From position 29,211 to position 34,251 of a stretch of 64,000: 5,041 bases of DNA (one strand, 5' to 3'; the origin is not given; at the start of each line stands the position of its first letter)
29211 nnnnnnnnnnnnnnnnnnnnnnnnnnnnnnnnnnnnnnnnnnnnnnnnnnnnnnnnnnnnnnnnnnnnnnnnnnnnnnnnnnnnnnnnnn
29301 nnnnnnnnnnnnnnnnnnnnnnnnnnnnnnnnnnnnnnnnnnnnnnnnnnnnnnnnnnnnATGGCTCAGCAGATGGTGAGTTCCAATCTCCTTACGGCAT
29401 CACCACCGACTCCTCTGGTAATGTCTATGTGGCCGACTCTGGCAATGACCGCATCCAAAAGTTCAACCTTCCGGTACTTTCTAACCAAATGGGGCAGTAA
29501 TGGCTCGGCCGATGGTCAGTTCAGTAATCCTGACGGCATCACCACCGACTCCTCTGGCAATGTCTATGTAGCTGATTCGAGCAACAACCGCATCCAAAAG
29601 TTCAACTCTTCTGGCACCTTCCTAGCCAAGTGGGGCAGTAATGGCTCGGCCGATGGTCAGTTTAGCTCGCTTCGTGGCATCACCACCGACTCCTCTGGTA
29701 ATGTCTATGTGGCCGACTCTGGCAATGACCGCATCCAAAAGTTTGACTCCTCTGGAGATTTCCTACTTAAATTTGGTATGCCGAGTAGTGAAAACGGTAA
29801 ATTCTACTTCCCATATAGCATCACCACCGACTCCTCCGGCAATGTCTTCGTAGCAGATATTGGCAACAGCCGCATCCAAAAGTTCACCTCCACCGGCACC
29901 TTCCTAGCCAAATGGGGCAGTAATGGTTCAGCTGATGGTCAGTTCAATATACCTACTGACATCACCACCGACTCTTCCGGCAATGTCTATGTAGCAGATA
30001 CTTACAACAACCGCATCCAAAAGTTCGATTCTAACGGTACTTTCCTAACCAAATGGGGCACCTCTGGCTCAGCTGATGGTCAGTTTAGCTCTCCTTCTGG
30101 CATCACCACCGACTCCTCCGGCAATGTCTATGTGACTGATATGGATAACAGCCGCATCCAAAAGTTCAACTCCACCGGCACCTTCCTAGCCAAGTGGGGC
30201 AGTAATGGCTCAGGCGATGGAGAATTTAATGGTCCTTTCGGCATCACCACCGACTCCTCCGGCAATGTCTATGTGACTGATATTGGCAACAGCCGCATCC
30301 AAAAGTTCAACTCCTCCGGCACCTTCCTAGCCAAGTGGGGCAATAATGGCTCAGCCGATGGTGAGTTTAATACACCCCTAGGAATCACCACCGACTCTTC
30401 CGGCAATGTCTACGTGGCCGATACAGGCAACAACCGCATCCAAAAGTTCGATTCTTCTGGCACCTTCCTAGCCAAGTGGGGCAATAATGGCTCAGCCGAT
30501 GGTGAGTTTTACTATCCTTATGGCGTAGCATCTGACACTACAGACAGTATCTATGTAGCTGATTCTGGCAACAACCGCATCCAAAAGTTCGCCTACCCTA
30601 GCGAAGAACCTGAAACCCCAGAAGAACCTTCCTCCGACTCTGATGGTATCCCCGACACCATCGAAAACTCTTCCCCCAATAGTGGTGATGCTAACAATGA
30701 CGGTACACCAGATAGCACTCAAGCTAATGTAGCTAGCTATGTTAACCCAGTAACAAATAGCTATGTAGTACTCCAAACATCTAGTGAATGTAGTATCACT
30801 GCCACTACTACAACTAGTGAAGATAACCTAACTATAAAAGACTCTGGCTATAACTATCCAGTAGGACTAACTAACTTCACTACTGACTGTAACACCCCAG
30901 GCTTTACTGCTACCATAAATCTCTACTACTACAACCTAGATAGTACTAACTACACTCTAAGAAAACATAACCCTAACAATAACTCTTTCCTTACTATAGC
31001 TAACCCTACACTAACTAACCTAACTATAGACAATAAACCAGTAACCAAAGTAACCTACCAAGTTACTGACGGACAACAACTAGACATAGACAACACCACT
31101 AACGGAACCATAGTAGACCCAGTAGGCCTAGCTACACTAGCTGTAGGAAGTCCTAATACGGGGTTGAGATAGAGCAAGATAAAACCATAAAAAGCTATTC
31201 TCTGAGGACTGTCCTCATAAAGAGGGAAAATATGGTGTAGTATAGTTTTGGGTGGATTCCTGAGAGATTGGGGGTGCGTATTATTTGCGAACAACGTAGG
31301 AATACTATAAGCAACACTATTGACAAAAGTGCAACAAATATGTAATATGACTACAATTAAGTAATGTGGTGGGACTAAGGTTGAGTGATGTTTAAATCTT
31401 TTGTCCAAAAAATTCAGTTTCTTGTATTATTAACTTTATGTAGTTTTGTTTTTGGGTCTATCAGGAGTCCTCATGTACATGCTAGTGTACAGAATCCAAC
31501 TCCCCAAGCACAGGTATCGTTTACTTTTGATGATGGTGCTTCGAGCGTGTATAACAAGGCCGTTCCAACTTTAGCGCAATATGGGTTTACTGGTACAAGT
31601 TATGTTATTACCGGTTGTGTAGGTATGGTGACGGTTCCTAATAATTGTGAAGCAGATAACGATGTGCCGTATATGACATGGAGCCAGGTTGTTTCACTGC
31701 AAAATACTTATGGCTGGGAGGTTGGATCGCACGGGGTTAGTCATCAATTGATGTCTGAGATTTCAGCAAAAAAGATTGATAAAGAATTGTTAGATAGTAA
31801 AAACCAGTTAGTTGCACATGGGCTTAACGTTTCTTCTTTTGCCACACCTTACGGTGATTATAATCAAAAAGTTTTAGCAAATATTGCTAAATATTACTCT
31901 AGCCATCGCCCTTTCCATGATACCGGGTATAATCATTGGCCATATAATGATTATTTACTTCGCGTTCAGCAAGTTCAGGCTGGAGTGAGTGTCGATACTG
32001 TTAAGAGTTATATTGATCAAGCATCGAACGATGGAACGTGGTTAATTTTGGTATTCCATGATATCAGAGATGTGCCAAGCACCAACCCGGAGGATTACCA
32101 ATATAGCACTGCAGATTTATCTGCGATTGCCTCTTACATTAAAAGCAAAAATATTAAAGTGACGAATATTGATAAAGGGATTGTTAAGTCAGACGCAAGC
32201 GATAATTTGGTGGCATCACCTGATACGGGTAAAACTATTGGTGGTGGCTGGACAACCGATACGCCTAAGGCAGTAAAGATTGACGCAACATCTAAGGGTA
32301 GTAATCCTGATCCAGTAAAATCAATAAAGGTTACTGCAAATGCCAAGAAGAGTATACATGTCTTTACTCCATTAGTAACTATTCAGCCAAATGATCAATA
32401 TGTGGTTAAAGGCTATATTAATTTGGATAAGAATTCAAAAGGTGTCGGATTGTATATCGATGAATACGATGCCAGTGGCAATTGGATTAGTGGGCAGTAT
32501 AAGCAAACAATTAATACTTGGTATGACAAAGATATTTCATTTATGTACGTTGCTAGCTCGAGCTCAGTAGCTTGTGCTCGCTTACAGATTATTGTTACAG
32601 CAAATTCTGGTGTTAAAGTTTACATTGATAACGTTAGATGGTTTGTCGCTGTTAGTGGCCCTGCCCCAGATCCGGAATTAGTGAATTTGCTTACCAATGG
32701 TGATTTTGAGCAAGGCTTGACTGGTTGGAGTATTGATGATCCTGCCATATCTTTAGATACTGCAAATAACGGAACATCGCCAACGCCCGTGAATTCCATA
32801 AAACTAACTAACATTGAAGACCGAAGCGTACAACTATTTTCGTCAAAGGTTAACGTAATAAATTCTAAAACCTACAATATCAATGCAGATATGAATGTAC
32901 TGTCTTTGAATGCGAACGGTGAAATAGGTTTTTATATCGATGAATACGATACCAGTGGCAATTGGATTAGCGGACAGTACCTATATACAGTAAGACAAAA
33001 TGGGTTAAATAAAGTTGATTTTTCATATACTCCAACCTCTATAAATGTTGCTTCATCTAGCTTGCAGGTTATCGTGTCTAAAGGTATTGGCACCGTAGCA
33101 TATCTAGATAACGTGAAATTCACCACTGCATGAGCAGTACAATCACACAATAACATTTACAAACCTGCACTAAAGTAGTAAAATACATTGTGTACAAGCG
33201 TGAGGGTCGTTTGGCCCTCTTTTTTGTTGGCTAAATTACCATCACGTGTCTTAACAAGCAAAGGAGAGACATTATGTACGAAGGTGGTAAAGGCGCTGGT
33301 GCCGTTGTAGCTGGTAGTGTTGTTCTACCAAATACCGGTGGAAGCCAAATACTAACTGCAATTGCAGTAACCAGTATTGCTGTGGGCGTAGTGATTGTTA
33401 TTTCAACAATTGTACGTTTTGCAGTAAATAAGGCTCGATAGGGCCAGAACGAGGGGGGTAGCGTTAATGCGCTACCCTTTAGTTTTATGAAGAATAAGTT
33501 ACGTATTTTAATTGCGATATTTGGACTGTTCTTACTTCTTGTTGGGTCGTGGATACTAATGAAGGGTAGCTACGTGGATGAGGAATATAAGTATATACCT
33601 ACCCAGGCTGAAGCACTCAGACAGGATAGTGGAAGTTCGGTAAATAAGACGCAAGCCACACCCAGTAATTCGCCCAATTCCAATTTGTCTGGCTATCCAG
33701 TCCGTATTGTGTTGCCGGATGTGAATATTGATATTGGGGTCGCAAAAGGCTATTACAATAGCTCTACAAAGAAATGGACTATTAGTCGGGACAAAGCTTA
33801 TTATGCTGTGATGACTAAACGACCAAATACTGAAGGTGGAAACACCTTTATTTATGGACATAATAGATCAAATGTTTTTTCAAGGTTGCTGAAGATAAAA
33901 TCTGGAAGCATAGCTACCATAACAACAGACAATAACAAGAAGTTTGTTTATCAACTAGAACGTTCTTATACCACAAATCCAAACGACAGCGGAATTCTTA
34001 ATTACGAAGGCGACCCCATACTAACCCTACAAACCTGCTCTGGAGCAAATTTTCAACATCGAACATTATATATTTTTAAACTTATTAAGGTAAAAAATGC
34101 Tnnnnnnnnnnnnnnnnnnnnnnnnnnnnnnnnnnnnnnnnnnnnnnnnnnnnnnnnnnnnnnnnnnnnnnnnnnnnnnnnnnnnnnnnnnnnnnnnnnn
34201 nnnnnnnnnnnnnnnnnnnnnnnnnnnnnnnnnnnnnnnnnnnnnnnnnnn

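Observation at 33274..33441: Unlisted 55-codon ORF that encodes essentially only an LPNTG sorting signal, directly upstream of a sortase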

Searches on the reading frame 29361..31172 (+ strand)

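Call 6: search_protein_families(library=pfam, proteins=[window:29361-31172:+], max_evalue=0.01)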
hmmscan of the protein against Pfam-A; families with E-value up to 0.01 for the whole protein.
window:29361-31172:+ (603 aa): 12 families
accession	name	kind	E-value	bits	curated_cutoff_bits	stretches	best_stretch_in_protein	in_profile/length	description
PF01436.27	NHL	-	6.6e-73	237.8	20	8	336-363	1-28/28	NHL repeat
PF08450.18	SGL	-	6.9e-28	98.3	26.3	2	208-279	147-220/246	SMP-30/Gluconolactonase/LRE-like region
PF06739.17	SBBP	-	6.7e-25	87.2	20.5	1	244-259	14-29/38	Beta-propeller repeat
PF24684.1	Vgb_lyase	-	5.3e-19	68.6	50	2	55-274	13-212/290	Virginiamycin B lyase family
PF17170.10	DUF5128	-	2e-17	63.8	22.9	2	253-323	53-125/321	6-bladed beta-propeller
PF25021.1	TEN_NHL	-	6.5e-16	58.7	27.1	0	51-95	138-180/357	Teneurin NHL domain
PF22701.2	Mala_s_1-like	-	2.8e-15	57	27.5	5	247-366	44-159/195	Mal s 1 allergenic protein-like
PF13449.12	Phytase-like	-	1.1e-11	45.7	27.6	0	244-373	5-104/284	Esterase-like activity of phytase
PF24338.1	DUF7506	-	4.1e-09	36.8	27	0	346-363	60-77/95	Domain of unknown function (DUF7506)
PF23017.2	WIV_2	-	1.7e-05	25.2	27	0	61-90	46-75/89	Tospovirus NSs-like, WIV_2 domain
PF06977.17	SdiA-regulated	-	6.4e-05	22.7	21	0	36-72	204-240/249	SdiA-regulated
PF09000.15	Cytotoxic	-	0.00032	21.4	22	0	63-89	34-60/80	Cytotoxic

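Call 7: search_protein_families(library=ncbifam, proteins=[window:29361-31172:+], max_evalue=1)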
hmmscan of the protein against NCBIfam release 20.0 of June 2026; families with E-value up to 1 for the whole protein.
window:29361-31172:+ (603 aa): 10 families
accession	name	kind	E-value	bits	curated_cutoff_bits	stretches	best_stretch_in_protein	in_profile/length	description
NF035926.1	scyF_NHL_VPEP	equivalog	3.1e-125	418.2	350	4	242-375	151-285/376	scytonemin biosynthesis PEP-CTERM protein ScyF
NF033206.1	ScyE_fam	subfamily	1.7e-18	67.3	80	4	195-261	252-320/333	ScyD/ScyE family protein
NF047494.1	Lepto_SBBP_lipo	equivalog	1.5e-15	56.8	400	4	199-284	132-231/466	SBBP repeat beta-propeller lipoprotein, LipL53 family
NF047780.1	LIC12708_fam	subfamily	2.1e-15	56.5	150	4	112-259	66-198/391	LIC_12708 family protein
NF041766.1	choice_anch_U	domain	1.6e-14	54.5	32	1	494-591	2-91/92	choice-of-anchor U domain-containing protein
NF000096.1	stregra_B_VgbB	exception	1.4e-11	44.1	600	2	55-274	15-214/295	streptogramin B lyase Vgb(B)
NF000022.1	stregra_B_VgbA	exception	1.2e-08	34.5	600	3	53-226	13-171/299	streptogramin B lyase Vgb(A)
NF010063.0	PRK13541.1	equivalog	0.00087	19.2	200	0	186-222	33-70/195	cytochrome c biogenesis protein CcmA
NF041664.1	RNAP_arch_Epp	equivalog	0.027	14.4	50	0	248-268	23-43/57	transcription elongation factor subunit Spt4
NF033379.1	FrucBisAld_I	equivalog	0.15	10.9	250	0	72-94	114-136/324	class I fructose-bisphosphate aldolase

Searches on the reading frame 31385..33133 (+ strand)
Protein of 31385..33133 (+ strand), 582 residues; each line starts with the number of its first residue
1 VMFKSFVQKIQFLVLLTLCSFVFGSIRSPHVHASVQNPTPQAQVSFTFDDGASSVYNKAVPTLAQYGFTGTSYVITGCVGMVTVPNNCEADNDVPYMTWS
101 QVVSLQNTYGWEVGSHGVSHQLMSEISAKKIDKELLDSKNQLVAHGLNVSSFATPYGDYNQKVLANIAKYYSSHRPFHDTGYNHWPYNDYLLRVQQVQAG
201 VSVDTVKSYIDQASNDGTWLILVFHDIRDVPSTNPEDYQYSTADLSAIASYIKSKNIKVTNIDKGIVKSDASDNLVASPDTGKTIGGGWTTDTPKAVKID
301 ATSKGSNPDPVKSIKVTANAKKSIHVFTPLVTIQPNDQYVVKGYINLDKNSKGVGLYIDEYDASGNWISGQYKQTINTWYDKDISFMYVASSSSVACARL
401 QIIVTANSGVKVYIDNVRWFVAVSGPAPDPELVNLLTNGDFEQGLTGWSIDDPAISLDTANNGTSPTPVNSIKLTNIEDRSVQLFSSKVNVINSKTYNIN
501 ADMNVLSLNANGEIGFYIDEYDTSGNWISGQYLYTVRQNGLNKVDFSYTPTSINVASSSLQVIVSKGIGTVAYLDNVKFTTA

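Call 6: search_protein_families(library=pfam, proteins=[window:31385-33133:+], max_evalue=0.01)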
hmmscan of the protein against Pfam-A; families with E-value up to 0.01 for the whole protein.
window:31385-33133:+ (582 aa): 3 families
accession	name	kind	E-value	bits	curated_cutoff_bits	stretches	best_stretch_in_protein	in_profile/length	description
PF01522.26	Polysacc_deac_1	-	1.1e-19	71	23.1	1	37-169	2-118/124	Polysaccharide deacetylase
PF10096.14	DUF2334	-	0.00056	20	26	1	97-226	54-188/203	Uncharacterized protein conserved in bacteria (DUF2334)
PF10566.15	Glyco_hydro_97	-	0.0016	18.4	32.5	1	188-260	18-92/275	Glycoside hydrolase 97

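Call 7: search_protein_families(library=ncbifam, proteins=[window:31385-33133:+], max_evalue=1)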
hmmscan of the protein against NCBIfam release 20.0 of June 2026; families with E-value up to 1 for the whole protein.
window:31385-33133:+ (582 aa): 10 families
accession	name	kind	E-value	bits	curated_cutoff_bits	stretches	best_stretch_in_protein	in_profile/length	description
NF050820.1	PolSacchBiosHfsH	equivalog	4.4e-14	52.7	400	1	39-233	31-216/249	oligosaccharide deacetylase HfsH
TIGR03933.1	PIA_icaB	equivalog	5.5e-08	32.6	248.35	1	40-167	70-199/245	intercellular adhesin biosynthesis polysaccharide N-deacetylase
TIGR03938.2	deacetyl_PgaB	equivalog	1e-07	30.7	321.9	1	37-126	59-149/621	poly-beta-1,6-N-acetyl-D-glucosamine N-deacetylase PgaB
TIGR02764.1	spore_ybaN_pdaB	equivalog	2.6e-07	30.6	237.4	1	43-168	7-117/191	polysaccharide deacetylase family sporulation protein PdaB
TIGR04243.1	nodulat_NodB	equivalog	0.00016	21.2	240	1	44-168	4-114/197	chitooligosaccharide deacetylase NodB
TIGR02873.1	spore_ylxY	hypoth_equivalog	0.00038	19.8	391.5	1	101-168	128-196/268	probable sporulation protein, polysaccharide deacetylase family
NF011176.0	PRK14581.1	equivalog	0.003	15.7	1091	1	37-120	102-188/673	poly-beta-1,6-N-acetyl-D-glucosamine N-deacetylase PgaB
NF011177.0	PRK14582.1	equivalog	0.0042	15.4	923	1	36-118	101-186/671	poly-beta-1,6-N-acetyl-D-glucosamine N-deacetylase PgaB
TIGR02884.1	spore_pdaA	equivalog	0.015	15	298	1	102-186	81-166/224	delta-lactam-biosynthetic de-N-acetylase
NF033675.1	NTTRR-F1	subfamily_domain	0.023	14.8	70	1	433-545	3-109/155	NTTRR-F1 domain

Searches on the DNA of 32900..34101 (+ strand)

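Call 48: search_rna_families(source=window, start=32900, end=33700, threshold=evalue, max_evalue=1)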
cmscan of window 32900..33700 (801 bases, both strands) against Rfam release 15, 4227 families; matches with E-value up to 1: 1.
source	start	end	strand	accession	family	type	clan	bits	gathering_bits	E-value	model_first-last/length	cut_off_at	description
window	33450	33499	+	RF01730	Termite-leu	Cis-reg;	-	17.6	51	0.63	1-78/78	no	Termite-leu RNA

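Call 67: search_rna_families(sources=[L003, L008, L010, L015, L018, L029, L040, L045, L056, L062, L070], threshold=gathering)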
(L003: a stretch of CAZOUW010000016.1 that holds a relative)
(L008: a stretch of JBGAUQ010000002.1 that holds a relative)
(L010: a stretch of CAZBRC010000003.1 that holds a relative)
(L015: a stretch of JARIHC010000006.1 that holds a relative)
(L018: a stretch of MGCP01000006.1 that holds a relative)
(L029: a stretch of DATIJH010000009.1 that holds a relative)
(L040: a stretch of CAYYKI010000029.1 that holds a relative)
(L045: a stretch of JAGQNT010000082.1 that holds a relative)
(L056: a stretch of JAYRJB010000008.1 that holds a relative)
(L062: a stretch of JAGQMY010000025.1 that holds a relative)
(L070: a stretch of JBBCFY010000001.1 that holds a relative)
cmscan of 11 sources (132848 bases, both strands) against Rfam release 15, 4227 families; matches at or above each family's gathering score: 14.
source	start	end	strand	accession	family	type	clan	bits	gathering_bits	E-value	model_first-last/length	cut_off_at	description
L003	3715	3788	+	RF00005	tRNA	Gene; tRNA;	CL00001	69.3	29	1e-12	1-71/71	no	tRNA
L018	3230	3301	-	RF00005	tRNA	Gene; tRNA;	CL00001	68.2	29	2e-12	1-71/71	no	tRNA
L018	459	532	+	RF00005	tRNA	Gene; tRNA;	CL00001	66.6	29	5.6e-12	1-71/71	no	tRNA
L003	12492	12565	+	RF00005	tRNA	Gene; tRNA;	CL00001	65.2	29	1.4e-11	1-71/71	no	tRNA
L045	2382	2453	-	RF00005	tRNA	Gene; tRNA;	CL00001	64.5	29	2.1e-11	1-71/71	no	tRNA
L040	3462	3533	-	RF00005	tRNA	Gene; tRNA;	CL00001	63.1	29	5.1e-11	1-71/71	no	tRNA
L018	3425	3496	-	RF00005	tRNA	Gene; tRNA;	CL00001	62.9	29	6e-11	1-71/71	no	tRNA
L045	20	93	-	RF00005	tRNA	Gene; tRNA;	CL00001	62.6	29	7e-11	1-71/71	no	tRNA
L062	148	218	+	RF00005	tRNA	Gene; tRNA;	CL00001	62.3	29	8.8e-11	1-71/71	no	tRNA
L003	1334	1405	-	RF00005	tRNA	Gene; tRNA;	CL00001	61.8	29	1.2e-10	1-71/71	no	tRNA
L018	3347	3420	-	RF00005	tRNA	Gene; tRNA;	CL00001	61.2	29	1.7e-10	1-71/71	no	tRNA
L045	2107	2180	-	RF00005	tRNA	Gene; tRNA;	CL00001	61.1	29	1.8e-10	1-71/71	no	tRNA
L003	1511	1584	-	RF00005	tRNA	Gene; tRNA;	CL00001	61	29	2e-10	1-71/71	no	tRNA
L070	318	389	-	RF00005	tRNA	Gene; tRNA;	CL00001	55.2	29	7.7e-09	1-71/71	no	tRNA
